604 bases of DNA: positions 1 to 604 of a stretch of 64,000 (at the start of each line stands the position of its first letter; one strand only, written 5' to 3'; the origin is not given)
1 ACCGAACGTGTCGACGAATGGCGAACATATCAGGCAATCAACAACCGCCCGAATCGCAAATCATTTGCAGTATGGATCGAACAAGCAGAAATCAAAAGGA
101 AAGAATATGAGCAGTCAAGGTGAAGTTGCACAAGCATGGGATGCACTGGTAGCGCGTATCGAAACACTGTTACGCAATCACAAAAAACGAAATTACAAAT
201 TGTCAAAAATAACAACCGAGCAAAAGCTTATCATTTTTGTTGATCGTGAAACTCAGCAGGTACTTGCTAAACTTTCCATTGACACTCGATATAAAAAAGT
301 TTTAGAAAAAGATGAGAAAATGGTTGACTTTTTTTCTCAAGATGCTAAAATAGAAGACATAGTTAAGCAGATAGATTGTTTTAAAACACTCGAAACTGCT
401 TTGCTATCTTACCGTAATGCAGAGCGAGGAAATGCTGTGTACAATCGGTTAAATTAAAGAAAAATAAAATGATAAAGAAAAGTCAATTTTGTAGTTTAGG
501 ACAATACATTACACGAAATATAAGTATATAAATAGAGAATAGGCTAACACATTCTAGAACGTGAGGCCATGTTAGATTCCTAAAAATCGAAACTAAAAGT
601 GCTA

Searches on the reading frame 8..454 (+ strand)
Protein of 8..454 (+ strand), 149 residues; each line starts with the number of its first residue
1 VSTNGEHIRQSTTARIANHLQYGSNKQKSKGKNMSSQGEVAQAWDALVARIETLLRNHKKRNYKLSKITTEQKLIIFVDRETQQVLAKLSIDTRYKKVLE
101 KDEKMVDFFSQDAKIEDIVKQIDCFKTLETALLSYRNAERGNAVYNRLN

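Call 77: search_protein_families(library=pfam, alignment_id=A5, max_evalue=0.0001)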
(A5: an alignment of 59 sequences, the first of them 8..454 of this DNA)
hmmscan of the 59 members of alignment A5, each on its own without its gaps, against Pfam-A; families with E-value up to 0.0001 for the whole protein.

A. member 1, window:8-454:+ (149 aa): 0 families

B. families by the number of members that match (of 59 scanned): 19 families
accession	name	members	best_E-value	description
PF06508.19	QueC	2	2.6e-11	Queuosine biosynthesis protein QueC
PF01341.22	Glyco_hydro_6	1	4.8e-57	Glycosyl hydrolases family 6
PF00186.24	DHFR_1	1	2e-40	Dihydrofolate reductase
PF01145.31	Band_7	1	4.2e-31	SPFH domain / Band 7 family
PF20274.4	cREC_REC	1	1.1e-26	Cyclic-phosphate processing Receiver domain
PF00984.24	UDPG_MGDP_dh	1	1.8e-21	UDP-glucose/GDP-mannose dehydrogenase family, central domain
PF03332.19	PMM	1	7.3e-21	Eukaryotic phosphomannomutase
PF00929.31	RNase_T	1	1.3e-12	Exonuclease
PF03721.20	UDPG_MGDP_dh_N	1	4e-12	UDP-glucose/GDP-mannose dehydrogenase family, NAD binding domain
PF04055.27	Radical_SAM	1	5e-12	Radical SAM superfamily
PF13640.12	2OG-FeII_Oxy_3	1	1.9e-11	2OG-Fe(II) oxygenase superfamily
PF01467.32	CTP_transf_like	1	1.8e-10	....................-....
PF13186.11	SPASM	1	1.5e-08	Iron-sulfur cluster-binding domain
PF21448.3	DNMK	1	1.4e-07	Deoxynucleotide monophosphate kinase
PF08282.18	Hydrolase_3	1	3.7e-07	haloacid dehalogenase-like hydrolase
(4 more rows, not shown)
